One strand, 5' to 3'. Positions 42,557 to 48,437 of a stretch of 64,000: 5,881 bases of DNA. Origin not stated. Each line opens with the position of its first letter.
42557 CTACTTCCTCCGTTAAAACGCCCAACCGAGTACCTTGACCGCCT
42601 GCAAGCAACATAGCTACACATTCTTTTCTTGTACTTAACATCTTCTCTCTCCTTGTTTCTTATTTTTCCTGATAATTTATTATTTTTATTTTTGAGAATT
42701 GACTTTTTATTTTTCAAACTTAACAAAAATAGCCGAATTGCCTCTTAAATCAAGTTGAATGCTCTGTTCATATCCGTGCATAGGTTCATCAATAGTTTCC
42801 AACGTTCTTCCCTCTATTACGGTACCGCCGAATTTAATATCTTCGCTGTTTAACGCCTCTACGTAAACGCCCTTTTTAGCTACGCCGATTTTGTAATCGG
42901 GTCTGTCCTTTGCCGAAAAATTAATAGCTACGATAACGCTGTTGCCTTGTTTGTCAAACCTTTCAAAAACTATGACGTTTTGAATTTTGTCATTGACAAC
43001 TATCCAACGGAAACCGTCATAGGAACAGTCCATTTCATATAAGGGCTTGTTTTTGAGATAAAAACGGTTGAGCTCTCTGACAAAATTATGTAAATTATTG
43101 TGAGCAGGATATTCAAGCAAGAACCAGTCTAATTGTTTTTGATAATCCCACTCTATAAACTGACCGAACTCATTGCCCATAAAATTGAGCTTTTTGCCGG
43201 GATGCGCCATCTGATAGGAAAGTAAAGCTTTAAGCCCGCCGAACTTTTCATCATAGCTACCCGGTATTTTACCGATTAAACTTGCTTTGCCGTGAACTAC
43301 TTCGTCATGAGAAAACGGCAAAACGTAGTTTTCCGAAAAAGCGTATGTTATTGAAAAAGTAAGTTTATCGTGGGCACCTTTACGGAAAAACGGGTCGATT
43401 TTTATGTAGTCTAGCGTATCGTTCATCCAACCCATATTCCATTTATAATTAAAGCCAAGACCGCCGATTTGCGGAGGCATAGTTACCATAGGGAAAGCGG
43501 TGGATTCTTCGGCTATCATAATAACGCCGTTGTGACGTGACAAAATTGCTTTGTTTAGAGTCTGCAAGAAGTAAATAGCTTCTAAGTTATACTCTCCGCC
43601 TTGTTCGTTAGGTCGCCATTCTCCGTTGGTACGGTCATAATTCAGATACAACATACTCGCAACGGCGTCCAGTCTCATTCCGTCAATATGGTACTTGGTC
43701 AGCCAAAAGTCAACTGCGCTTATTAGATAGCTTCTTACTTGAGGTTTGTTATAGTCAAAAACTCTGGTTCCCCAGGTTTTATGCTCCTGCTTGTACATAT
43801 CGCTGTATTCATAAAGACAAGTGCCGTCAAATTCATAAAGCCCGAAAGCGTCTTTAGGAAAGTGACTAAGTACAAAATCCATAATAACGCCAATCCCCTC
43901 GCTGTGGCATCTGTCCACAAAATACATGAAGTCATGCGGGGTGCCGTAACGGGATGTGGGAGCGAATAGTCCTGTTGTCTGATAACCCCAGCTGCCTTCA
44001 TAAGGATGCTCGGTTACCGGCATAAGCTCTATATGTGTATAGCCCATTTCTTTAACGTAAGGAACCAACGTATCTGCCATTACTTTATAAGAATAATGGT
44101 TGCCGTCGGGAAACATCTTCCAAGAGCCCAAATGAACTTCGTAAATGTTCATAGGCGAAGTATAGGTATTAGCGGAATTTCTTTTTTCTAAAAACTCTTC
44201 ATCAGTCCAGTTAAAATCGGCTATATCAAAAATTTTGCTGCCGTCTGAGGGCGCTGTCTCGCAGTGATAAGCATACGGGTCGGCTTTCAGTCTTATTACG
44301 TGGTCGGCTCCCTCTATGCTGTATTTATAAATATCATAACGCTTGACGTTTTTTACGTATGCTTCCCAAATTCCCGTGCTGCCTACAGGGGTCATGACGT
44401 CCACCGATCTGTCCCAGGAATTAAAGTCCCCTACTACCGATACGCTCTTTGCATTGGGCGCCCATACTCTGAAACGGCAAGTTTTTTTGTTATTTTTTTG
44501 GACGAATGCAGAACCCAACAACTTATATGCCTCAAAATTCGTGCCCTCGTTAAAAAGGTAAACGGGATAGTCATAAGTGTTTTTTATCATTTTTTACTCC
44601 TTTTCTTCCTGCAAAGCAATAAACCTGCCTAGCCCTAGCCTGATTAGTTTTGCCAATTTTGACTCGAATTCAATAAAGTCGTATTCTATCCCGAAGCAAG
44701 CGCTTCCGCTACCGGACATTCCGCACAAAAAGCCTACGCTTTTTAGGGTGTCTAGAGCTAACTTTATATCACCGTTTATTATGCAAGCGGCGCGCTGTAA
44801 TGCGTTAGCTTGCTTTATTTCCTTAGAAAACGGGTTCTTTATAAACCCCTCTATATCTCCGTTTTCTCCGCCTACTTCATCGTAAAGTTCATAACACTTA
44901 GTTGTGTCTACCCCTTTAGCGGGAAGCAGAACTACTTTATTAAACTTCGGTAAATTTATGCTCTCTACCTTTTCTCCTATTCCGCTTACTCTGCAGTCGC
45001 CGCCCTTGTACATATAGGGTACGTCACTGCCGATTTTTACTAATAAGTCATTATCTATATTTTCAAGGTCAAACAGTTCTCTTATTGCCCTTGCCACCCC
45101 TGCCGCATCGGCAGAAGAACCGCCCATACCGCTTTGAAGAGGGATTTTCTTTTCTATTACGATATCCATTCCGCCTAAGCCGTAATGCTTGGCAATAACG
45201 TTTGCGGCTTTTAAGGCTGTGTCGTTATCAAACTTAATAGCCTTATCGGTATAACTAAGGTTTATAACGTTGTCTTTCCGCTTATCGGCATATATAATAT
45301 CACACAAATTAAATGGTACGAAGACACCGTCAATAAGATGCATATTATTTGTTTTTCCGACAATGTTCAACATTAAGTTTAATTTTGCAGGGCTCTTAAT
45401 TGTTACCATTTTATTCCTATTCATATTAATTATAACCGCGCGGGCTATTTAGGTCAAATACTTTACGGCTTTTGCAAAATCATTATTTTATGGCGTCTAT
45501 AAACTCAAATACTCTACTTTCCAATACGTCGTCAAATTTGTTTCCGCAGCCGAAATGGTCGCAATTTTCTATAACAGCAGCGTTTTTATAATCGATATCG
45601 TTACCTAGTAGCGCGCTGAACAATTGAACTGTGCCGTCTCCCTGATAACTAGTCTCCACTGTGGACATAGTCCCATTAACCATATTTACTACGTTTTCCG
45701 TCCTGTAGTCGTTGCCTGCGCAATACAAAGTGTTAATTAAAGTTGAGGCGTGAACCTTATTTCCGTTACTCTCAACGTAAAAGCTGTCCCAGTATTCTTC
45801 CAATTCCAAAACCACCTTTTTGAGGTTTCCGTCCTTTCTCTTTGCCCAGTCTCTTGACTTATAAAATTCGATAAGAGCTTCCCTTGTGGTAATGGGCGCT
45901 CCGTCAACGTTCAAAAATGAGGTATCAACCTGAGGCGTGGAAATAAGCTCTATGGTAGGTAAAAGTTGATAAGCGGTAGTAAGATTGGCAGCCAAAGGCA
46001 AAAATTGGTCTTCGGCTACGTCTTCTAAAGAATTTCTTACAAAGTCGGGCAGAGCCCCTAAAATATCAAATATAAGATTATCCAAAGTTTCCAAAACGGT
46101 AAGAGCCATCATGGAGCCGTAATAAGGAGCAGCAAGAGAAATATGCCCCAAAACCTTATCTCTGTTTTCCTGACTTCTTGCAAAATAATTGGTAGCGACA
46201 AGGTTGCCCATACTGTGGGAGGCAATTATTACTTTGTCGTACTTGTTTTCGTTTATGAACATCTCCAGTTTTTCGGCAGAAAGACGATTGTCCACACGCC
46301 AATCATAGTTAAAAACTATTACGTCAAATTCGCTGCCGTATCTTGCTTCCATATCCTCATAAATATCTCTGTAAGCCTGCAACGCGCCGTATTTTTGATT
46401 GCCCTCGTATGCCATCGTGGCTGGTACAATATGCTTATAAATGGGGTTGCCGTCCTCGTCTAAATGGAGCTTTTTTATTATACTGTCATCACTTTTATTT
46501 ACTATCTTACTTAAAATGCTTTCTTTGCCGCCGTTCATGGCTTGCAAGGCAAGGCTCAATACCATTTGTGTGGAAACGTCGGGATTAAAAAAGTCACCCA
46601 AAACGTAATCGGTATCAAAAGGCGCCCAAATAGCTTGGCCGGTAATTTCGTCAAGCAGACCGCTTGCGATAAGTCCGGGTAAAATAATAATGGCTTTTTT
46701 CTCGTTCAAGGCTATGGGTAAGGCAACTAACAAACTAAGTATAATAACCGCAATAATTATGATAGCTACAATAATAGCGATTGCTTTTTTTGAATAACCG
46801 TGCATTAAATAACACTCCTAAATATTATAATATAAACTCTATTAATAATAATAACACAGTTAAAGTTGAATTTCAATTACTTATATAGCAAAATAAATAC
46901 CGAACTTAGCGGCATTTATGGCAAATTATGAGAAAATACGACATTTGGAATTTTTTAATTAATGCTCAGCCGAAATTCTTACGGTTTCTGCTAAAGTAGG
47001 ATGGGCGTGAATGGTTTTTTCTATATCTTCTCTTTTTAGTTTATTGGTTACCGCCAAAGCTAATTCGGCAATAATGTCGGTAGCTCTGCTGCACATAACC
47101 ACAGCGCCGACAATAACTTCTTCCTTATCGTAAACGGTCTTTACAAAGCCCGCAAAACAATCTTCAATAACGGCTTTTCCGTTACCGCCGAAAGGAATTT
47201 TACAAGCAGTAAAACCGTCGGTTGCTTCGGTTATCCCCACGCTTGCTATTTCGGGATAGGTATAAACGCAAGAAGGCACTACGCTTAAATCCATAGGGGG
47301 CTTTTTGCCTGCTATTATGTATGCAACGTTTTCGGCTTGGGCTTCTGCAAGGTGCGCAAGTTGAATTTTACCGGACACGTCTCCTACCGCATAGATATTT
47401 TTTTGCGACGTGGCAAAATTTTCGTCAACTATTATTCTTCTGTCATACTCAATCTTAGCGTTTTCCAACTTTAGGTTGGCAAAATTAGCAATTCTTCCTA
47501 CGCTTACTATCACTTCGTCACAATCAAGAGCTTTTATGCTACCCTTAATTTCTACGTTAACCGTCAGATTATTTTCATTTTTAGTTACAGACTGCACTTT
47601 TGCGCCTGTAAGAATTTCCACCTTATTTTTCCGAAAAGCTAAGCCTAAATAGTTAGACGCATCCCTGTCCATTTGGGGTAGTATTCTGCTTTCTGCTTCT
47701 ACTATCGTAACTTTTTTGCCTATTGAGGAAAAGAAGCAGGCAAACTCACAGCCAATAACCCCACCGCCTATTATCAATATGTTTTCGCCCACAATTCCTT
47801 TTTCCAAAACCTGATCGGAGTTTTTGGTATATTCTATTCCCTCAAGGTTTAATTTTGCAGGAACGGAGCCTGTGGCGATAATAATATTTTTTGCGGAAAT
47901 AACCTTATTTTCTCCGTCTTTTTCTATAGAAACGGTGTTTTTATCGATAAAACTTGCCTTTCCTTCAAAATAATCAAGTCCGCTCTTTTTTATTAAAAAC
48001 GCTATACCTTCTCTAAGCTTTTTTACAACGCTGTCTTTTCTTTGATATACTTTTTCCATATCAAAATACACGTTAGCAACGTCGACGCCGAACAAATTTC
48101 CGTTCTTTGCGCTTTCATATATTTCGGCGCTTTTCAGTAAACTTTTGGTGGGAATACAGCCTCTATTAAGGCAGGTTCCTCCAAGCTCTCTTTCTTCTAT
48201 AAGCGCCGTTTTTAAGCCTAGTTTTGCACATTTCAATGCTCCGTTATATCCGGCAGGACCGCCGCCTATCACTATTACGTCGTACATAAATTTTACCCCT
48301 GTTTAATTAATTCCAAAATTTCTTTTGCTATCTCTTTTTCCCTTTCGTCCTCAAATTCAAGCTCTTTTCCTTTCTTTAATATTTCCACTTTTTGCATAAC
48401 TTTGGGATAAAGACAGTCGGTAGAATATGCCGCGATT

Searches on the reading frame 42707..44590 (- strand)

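Call 36: search_protein_families(library=ncbifam, proteins=[window:42707-44590:-], max_evalue=1e-10)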
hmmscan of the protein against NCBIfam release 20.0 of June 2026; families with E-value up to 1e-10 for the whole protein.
window:42707-44590:- (627 aa): 12 families
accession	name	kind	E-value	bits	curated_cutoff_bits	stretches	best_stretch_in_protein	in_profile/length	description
NF008967.0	PRK12313.1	equivalog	6.5e-259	860.6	577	1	7-626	9-628/633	1,4-alpha-glucan branching protein GlgB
NF003811.1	PRK05402.1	equivalog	1.4e-256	852.9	741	1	10-624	3-618/619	1,4-alpha-glucan branching protein GlgB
TIGR01515.1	branching_enzym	equivalog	3.4e-234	779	463.95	1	10-620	2-603/607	1,4-alpha-glucan branching enzyme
NF009221.0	PRK12568.1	equivalog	6.9e-202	672.5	1270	1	21-627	138-745/745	1,4-alpha-glucan branching enzyme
NF011293.0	PRK14705.1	equivalog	4.7e-196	653.8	2376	1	14-615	612-1212/1224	1,4-alpha-glucan branching enzyme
NF011294.0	PRK14706.1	equivalog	3.5e-174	580.6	1284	1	23-623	28-622/642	1,4-alpha-glucan branching enzyme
TIGR02402.1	trehalose_TreZ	equivalog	2e-50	171.6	538.8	1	38-313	1-250/545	malto-oligosyltrehalose trehalohydrolase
TIGR02104.1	pulA_typeI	equivalog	1.3e-21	76.4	504.5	1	33-309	16-320/605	type I pullulanase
TIGR02100.1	glgX_debranch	equivalog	2.6e-18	65.5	640.9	1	138-312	147-345/688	glycogen debranching protein GlgX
NF041321.1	Alpha-amyl_MalA_Halo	equivalog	2.8e-16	59.1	875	1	134-309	247-426/666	alpha-amylase MalA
TIGR02456.1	treS_nterm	equivalog_domain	8.7e-13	47.6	678.35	0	149-245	8-102/539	maltose alpha-D-glucosyltransferase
NF002983.0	PRK03705.1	equivalog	1.2e-12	46.8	901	1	149-312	153-340/658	glycogen debranching protein GlgX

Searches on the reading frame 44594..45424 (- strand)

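Call 57: search_protein_families(library=ncbifam, proteins=[window:44594-45424:-], max_evalue=0.00001)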
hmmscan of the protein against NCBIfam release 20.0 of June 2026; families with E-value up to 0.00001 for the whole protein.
window:44594-45424:- (276 aa): 8 families
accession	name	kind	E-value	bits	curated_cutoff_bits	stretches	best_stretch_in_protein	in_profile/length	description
NF011202.0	PRK14608.1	equivalog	6.2e-33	114.3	204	1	4-249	7-267/294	4-(cytidine 5'-diphospho)-2-C-methyl-D-erythritol kinase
TIGR00154.1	ispE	equivalog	1.5e-31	110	138.7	1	7-246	3-257/294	4-(cytidine 5'-diphospho)-2-C-methyl-D-erythritol kinase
NF002870.0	PRK03188.1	equivalog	5.2e-28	97.6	286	1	3-243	7-266/310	4-(cytidine 5'-diphospho)-2-C-methyl-D-erythritol kinase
NF011205.0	PRK14611.1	equivalog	9.5e-27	94.1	364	1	6-246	1-251/275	4-(cytidine 5'-diphospho)-2-C-methyl-D-erythritol kinase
NF004568.0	PRK05905.1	equivalog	2e-21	76.8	321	1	6-246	3-255/261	4-(cytidine 5'-diphospho)-2-C-methyl-D-erythritol kinase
NF003216.0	PRK04181.1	equivalog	6.3e-20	72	191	1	9-247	3-254/257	4-(cytidine 5'-diphospho)-2-C-methyl-D-erythritol kinase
NF011207.0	PRK14613.1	equivalog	6.4e-16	58.4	359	1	83-182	91-192/297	4-(cytidine 5'-diphospho)-2-C-methyl-D-erythritol kinase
NF002288.1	PRK01212.1-4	equivalog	2.3e-10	40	194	1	54-130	41-120/303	homoserine kinase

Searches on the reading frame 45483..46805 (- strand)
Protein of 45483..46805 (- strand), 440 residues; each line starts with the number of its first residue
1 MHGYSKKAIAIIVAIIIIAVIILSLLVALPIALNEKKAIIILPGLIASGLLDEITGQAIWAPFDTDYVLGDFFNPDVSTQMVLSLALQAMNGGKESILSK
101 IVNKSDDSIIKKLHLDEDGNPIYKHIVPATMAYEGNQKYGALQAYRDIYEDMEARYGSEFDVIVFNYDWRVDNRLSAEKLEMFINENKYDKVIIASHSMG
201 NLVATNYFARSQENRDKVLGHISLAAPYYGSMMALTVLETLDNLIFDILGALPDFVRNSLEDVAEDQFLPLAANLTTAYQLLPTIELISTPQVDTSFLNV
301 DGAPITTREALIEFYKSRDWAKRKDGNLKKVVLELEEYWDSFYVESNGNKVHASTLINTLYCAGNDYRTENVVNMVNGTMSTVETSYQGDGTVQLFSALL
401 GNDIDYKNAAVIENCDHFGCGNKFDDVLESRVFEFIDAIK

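Call 56: search_protein_families(library=pfam, proteins=[window:45483-46805:-], max_evalue=0.00001)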
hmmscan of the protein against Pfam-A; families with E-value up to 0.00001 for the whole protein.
window:45483-46805:- (440 aa): 1 family
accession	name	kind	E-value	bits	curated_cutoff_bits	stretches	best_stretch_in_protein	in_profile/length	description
PF02450.21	LCAT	-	1.9e-10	41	21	1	156-242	81-176/392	Lecithin:cholesterol acyltransferase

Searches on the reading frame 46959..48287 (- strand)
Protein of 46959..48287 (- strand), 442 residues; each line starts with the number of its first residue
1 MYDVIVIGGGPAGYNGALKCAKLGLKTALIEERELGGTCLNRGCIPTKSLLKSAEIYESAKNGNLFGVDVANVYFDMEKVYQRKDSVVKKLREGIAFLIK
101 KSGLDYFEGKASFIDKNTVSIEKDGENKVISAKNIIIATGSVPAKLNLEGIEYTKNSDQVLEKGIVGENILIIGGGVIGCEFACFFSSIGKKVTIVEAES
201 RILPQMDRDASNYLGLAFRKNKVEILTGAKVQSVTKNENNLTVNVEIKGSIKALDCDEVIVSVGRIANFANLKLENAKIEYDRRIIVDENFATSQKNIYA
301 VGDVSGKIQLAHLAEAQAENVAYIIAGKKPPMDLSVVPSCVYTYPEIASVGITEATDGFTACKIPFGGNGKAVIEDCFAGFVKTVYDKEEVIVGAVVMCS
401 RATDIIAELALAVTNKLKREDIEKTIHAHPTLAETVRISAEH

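Call 7: search_protein_families(library=pfam, proteins=[window:46959-48287:-])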
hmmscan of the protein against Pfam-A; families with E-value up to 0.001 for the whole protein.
window:46959-48287:- (442 aa): 15 families
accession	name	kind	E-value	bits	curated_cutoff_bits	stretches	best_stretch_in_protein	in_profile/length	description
PF07992.20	Pyr_redox_2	-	7.7e-73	245.9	26.1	1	2-318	1-291/291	Pyridine nucleotide-disulphide oxidoreductase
PF00070.33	Pyr_redox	-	2.2e-27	95.8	22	1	169-247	1-79/82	Pyridine nucleotide-disulphide oxidoreductase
PF02852.28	Pyr_redox_dim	-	1.1e-23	83.9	25.3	1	337-437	1-107/110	Pyridine nucleotide-disulphide oxidoreductase, dimerisation domain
PF13738.12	Pyr_redox_3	-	6.3e-18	65.5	30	1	5-302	1-305/305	Pyridine nucleotide-disulphide oxidoreductase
PF01134.28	GIDA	-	2e-12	47.3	22.1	1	3-141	1-150/391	Glucose inhibited division protein A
PF01266.30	DAO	-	8.4e-11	42.4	27.9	0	3-38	1-38/353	FAD dependent oxidoreductase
PF12831.13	FAD_oxidored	-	5.3e-09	36.3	27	1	3-44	1-43/416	FAD dependent oxidoreductase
PF03486.20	HI0933_like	-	1.3e-08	35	50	1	3-34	2-33/244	HI0933-like protein Rossmann domain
PF00890.30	FAD_binding_2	-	1.7e-08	34.5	20.4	1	3-35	1-33/414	FAD binding domain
PF13450.12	NAD_binding_8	-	2.2e-07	31.5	21.9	0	172-202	1-31/68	NAD(P)-binding Rossmann-like domain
PF01262.27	AlaDh_PNT_C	-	1e-06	28.8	23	0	164-209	25-70/214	Alanine dehydrogenase/PNT, C-terminal domain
PF01494.25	FAD_binding_3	-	1.6e-05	24.8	22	0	2-34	2-34/349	FAD binding domain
PF05834.18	Lycopene_cycl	-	0.00022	20.9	23.4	0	3-34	1-34/380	Lycopene cyclase protein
PF02737.24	3HCDH_N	-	0.00029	21.3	22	0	170-231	2-57/180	3-hydroxyacyl-CoA dehydrogenase, NAD binding domain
PF01946.23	Thi4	-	0.00031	20.5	26.2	0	3-37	19-55/235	Thi4 family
